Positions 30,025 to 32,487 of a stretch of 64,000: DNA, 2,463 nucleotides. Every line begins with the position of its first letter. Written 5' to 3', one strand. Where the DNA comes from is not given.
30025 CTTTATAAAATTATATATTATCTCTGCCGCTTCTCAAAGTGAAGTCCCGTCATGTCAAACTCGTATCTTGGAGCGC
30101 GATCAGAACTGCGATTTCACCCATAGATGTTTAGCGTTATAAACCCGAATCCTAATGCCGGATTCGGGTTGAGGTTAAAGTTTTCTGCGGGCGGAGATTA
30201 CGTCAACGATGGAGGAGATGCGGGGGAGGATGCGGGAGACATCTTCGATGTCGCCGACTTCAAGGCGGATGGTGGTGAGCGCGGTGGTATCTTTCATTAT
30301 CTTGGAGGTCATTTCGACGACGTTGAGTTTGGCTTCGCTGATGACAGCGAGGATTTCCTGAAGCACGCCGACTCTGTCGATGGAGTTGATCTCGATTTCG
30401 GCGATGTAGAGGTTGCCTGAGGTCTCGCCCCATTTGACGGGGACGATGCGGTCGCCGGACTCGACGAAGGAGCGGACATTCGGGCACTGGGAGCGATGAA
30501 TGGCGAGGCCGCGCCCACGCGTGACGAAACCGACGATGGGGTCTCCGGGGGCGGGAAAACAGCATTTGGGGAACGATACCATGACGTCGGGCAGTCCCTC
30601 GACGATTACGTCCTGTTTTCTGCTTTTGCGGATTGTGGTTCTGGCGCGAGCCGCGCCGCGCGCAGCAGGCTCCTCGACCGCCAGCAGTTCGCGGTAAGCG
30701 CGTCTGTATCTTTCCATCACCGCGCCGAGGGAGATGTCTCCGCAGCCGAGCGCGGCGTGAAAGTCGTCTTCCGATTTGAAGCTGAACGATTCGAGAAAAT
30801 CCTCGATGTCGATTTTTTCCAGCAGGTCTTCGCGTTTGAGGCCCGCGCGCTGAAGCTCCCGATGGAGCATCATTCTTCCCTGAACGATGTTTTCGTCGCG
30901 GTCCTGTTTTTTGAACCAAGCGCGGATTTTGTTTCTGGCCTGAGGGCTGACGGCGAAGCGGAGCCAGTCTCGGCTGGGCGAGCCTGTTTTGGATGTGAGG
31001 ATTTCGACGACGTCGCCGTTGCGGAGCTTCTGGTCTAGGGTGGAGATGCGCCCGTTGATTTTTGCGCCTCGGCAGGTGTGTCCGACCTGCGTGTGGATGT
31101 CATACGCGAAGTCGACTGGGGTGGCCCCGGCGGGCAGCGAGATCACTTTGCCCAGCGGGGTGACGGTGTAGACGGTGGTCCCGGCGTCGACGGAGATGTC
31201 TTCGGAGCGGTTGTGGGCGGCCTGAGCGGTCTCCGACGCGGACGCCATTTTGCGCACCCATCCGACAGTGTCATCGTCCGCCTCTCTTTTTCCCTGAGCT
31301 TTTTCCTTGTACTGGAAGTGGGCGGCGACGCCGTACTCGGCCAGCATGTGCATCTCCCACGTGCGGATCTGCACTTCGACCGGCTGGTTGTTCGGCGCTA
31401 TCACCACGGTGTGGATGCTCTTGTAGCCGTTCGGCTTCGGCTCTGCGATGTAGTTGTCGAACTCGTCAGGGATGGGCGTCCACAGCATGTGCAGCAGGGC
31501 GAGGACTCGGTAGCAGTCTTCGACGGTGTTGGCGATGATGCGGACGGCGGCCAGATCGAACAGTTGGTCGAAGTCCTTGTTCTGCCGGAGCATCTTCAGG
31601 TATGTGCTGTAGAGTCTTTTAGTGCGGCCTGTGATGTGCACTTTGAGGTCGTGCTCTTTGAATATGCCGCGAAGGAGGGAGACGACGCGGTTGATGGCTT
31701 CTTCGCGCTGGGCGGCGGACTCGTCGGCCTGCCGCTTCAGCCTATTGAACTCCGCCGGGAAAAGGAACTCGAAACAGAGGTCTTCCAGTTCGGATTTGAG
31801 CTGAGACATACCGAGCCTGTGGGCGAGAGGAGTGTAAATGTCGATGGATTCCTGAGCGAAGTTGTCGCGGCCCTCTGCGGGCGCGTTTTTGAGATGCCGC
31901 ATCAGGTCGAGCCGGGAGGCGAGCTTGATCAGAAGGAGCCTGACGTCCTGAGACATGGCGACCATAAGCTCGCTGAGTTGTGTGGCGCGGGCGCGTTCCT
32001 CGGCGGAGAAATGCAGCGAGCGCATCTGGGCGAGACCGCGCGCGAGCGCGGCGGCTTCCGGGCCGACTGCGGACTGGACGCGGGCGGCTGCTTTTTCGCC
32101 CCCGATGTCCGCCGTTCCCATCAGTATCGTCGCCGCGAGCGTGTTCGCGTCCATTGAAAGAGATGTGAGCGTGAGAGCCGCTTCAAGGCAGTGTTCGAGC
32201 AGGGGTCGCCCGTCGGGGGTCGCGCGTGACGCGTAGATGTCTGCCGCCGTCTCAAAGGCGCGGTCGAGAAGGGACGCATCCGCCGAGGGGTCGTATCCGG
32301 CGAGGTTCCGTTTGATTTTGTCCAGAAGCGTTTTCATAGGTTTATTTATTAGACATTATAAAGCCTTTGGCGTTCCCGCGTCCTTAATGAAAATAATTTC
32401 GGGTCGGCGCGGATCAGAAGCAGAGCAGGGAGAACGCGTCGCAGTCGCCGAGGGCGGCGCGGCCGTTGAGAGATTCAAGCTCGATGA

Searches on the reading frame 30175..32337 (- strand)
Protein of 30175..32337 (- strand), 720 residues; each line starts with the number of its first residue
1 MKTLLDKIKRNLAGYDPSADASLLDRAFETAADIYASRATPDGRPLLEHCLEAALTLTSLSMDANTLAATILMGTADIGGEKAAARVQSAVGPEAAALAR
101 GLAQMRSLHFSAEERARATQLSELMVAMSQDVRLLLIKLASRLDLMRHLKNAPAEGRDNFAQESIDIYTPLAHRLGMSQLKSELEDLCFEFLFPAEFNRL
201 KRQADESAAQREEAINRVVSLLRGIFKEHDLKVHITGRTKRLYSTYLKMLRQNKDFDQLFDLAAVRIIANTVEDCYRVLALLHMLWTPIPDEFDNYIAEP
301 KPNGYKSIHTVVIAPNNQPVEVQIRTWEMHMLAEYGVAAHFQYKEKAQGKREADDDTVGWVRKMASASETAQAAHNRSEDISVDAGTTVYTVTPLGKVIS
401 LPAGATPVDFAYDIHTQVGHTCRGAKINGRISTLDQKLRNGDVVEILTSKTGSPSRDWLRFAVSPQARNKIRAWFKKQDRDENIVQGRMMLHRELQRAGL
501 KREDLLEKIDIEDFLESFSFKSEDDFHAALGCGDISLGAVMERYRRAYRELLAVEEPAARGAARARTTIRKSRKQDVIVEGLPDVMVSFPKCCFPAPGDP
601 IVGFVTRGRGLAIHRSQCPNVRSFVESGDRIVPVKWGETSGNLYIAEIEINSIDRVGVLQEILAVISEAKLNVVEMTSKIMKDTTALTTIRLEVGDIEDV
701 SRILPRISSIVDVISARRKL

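Call 10: find_related_loci(query=window:30175-32337:-, collection=genome_contigs, flank=6000)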
Query window:30175-32337:- (720 aa) in genome_contigs; peptide patterns used: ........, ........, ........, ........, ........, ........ (x = any residue, [..] = any of these).
128 stretches matched a pattern; 60 encode a relative of the query (tblastn E <= 1e-3); 60 distinct loci.
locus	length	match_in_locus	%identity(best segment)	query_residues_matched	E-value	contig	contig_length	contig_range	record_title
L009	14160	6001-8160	98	1-720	0e+0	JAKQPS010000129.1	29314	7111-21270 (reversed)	MAG: bacterium isolate USMO_maxbin.112 k141_1048562, whole genome shotgun sequence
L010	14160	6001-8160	98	1-720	0e+0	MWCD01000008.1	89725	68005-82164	MAG: bacterium ADurb.Bin236 isolate ADurb.Bin236 BWY28_contig000008, whole genome shotgun sequence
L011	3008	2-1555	97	203-720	0e+0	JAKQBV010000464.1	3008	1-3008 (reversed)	MAG: bacterium isolate USCA_metabat.19_sub k141_1689095, whole genome shotgun sequence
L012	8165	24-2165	60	1-719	0e+0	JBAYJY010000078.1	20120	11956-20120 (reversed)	MAG: bacterium isolate SO_2016_GW1_67 scaffold04603_OW334_2016, whole genome shotgun sequence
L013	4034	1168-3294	46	5-718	0e+0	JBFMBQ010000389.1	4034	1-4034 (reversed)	MAG: bacterium isolate MAG168 MAG168_389, whole genome shotgun sequence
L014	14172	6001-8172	59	1-720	0e+0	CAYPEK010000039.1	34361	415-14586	MAG TPA_asm: uncultured bacterium isolate binchicken_co246_416 genome assembly, contig: NODE_1511_length_34361_cov_7.960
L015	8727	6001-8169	37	18-718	2e-162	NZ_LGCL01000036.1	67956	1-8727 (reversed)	Ornatilinea apprima strain P3M-1 contig_20, whole genome shotgun sequence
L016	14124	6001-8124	38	19-718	2e-161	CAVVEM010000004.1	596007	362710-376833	MAG: uncultured Chloroflexia bacterium isolate MFD04716.bin.2.88 genome assembly, contig: contig_19666, whole genome sho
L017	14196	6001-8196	37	5-718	4e-160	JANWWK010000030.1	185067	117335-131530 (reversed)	MAG: Anaerolineales bacterium isolate SKYG2 k141_588610, whole genome shotgun sequence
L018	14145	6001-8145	38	19-718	2e-156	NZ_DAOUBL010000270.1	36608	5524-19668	MAG: Bellilinea sp. isolate H69_726 k75_100875, whole genome shotgun sequence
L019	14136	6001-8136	38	18-718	1e-156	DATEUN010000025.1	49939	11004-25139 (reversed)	MAG TPA_asm: Anaerolineales bacterium isolate SMAG_U8342 k141_1034582, whole genome shotgun sequence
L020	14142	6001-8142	38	20-718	2e-156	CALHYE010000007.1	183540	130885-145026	MAG: uncultured Bellilinea sp. isolate N1_Bin_Bin_197_sub_3 genome assembly, contig: c_000002499451, whole genome shotgu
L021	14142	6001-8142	38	20-718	7e-156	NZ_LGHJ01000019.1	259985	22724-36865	Bellilinea caldifistulae strain GOMI-1 contig_4, whole genome shotgun sequence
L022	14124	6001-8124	36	26-719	8e-156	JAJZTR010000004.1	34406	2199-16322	MAG: Chloroflexota bacterium isolate SKS3.bin85 NODE_1766_length_34406_cov_2.719478, whole genome shotgun sequence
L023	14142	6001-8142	38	20-718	1e-155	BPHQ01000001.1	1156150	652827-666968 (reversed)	MAG: Bellilinea sp. KatS3mg047 DNA, contig_12120, whole genome shotgun sequence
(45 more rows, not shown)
